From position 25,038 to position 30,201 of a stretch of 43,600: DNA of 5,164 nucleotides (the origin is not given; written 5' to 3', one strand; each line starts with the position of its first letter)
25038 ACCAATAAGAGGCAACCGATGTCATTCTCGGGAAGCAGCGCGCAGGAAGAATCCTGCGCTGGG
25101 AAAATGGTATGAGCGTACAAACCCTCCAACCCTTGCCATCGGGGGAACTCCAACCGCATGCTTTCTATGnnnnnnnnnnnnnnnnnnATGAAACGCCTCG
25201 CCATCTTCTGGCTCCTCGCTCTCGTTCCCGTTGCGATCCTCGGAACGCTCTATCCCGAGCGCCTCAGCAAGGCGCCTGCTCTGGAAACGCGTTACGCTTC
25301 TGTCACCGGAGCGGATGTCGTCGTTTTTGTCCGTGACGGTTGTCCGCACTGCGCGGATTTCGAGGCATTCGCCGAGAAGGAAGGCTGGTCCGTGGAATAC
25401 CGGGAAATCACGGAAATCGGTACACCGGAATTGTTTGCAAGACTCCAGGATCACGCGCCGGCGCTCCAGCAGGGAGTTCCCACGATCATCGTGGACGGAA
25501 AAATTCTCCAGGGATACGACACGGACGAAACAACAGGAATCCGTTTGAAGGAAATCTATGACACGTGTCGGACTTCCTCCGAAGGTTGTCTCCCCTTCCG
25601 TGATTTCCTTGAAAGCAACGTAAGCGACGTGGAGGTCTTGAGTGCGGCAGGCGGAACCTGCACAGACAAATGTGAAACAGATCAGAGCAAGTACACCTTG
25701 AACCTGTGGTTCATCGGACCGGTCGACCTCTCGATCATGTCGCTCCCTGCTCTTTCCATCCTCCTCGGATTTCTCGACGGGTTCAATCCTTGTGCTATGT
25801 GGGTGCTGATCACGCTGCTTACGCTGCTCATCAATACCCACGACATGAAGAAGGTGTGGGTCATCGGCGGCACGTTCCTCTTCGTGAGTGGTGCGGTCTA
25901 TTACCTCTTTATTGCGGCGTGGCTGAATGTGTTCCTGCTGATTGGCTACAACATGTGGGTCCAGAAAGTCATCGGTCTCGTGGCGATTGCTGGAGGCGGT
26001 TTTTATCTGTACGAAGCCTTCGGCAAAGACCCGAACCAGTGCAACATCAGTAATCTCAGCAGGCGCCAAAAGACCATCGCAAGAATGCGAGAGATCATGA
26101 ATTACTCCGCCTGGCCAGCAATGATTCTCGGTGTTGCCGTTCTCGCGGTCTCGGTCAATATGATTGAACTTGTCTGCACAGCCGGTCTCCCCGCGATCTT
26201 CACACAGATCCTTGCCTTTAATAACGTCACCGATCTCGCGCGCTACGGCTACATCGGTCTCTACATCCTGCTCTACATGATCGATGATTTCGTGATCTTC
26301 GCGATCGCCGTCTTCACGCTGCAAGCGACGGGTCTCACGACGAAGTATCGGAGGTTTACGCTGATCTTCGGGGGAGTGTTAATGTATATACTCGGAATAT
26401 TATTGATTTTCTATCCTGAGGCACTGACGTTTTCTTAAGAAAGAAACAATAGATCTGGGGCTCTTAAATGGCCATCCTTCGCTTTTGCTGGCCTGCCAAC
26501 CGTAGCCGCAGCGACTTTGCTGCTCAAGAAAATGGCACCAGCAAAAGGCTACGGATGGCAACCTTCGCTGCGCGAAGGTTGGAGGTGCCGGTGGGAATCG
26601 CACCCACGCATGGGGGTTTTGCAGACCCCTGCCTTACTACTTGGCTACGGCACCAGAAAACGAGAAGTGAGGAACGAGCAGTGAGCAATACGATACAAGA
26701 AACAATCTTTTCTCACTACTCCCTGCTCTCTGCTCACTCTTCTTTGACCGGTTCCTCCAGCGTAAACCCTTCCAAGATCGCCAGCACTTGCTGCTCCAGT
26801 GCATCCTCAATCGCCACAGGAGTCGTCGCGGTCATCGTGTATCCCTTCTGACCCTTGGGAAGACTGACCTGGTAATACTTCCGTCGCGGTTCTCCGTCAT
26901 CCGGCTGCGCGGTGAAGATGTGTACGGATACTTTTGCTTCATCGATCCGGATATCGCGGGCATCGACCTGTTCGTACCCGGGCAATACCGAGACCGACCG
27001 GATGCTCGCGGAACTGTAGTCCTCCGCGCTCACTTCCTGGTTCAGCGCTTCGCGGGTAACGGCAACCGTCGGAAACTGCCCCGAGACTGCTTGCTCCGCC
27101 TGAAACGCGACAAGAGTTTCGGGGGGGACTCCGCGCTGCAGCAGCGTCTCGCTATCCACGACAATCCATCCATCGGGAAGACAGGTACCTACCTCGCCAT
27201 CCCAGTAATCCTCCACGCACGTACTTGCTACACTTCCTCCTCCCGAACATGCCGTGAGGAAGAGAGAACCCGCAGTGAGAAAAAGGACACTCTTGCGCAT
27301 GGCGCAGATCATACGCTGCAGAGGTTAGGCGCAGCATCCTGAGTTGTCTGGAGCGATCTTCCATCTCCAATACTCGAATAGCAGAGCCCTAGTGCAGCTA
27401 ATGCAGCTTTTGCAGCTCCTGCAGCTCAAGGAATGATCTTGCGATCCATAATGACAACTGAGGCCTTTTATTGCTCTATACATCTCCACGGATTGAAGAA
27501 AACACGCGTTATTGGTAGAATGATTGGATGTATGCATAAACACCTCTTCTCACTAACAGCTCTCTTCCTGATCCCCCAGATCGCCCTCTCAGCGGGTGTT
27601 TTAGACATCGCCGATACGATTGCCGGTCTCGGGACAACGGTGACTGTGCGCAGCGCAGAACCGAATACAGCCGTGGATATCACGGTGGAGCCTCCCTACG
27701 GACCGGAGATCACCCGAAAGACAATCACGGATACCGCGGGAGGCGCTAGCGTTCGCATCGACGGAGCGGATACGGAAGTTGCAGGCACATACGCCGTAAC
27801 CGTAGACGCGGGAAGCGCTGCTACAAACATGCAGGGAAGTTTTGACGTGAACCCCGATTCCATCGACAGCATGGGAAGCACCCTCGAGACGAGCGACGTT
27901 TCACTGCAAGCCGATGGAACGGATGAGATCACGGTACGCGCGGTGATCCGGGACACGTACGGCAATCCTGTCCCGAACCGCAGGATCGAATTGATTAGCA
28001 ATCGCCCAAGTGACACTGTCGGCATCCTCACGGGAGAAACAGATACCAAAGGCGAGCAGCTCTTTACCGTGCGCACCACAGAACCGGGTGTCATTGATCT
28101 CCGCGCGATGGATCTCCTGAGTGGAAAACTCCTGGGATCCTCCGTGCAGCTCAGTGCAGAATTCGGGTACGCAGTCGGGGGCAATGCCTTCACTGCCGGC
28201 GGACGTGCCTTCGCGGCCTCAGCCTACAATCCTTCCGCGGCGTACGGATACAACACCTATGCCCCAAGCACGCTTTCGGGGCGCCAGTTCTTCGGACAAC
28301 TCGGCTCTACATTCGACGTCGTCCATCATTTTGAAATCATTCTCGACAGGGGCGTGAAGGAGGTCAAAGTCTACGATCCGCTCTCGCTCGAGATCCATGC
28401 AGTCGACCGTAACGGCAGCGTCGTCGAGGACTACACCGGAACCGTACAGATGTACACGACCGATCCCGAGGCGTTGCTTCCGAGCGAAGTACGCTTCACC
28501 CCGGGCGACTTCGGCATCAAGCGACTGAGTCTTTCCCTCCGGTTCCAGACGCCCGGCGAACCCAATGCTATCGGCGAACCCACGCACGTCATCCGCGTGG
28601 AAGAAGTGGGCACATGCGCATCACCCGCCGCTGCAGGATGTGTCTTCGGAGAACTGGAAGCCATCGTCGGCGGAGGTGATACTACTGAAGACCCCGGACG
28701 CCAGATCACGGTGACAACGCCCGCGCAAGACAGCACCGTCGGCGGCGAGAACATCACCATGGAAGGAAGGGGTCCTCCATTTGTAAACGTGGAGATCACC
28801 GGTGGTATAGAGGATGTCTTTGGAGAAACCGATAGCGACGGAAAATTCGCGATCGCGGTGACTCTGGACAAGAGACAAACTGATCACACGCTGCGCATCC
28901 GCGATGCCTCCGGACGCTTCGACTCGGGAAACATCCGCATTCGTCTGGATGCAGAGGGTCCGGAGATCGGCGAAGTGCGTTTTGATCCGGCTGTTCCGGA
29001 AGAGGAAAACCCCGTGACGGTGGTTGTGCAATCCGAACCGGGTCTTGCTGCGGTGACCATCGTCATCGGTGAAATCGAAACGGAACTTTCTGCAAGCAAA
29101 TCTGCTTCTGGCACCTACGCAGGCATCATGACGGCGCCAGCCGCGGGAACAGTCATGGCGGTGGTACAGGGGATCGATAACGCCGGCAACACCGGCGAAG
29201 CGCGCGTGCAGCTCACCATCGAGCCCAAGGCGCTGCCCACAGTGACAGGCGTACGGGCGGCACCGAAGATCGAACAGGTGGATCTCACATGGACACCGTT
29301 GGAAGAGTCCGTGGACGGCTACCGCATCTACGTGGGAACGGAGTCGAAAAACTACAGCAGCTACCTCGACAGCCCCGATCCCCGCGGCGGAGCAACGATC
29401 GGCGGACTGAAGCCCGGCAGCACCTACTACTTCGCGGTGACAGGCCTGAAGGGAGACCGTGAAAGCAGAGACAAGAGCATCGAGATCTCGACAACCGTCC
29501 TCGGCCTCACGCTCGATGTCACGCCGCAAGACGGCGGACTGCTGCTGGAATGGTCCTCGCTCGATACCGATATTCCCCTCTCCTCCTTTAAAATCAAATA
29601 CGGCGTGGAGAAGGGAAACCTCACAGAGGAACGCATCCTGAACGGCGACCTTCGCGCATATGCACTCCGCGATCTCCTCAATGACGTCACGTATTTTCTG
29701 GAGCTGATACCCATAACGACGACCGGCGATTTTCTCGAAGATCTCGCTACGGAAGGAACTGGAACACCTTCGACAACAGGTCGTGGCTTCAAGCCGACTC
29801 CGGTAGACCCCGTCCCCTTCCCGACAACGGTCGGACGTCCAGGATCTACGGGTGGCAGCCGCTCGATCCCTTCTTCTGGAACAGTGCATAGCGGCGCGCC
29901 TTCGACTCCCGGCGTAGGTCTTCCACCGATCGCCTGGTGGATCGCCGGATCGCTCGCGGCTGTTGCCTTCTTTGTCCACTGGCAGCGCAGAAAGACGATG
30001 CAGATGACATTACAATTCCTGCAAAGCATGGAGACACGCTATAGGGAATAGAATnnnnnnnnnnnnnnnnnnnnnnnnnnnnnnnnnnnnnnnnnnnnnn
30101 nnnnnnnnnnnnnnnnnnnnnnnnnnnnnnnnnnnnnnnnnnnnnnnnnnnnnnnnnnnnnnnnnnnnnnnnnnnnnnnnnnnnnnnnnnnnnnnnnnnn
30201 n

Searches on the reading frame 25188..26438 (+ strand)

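Call 33: search_protein_families(library=pfam, proteins=[window:25188-26438:+], max_evalue=0.001)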
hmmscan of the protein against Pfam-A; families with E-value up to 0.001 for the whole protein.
window:25188-26438:+ (416 aa): 1 family
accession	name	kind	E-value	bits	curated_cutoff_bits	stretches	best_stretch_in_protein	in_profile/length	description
PF00462.30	Glutaredoxin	-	1.4e-06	28.8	22.9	1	44-105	1-58/60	Glutaredoxin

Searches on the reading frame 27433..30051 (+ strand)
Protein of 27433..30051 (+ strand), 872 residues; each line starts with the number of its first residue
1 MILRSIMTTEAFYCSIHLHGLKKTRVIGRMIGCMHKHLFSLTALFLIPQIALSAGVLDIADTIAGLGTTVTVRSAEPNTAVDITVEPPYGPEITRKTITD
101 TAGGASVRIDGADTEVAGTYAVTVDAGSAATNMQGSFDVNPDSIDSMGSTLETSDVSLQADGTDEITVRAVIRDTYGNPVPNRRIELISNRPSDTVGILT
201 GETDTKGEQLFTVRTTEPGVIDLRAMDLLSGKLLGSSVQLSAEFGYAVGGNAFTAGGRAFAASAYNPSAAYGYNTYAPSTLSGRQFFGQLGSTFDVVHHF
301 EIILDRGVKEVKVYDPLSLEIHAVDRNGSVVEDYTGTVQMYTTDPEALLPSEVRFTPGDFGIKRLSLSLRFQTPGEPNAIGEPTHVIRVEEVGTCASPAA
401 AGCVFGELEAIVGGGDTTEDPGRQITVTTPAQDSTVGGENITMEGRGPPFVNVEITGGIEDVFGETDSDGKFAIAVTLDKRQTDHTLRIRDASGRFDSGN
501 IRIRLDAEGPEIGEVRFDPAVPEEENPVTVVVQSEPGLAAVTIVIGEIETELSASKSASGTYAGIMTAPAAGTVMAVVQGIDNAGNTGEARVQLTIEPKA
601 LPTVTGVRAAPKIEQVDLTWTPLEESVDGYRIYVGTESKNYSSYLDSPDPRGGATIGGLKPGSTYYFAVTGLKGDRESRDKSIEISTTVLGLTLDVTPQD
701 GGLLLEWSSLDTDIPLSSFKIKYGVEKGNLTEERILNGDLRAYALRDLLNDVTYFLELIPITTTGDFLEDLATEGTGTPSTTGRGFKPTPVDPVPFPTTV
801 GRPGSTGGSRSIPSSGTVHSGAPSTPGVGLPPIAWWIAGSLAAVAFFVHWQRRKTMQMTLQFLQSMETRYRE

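Call 33: search_protein_families(library=pfam, proteins=[window:27433-30051:+], max_evalue=0.001)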
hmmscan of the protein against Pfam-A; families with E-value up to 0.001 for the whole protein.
window:27433-30051:+ (872 aa): 3 families
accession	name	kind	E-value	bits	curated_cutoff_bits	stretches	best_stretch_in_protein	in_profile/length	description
PF02369.22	Big_1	-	1.6e-11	44.6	34.9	1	149-225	2-78/93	Bacterial Ig-like domain (group 1)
PF00041.27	fn3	-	6.4e-11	42.8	25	1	615-682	15-78/84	Fibronectin type III domain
PF09134.16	Invasin_D3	-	3.5e-06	27.9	33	1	147-224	3-79/98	Invasin, domain 3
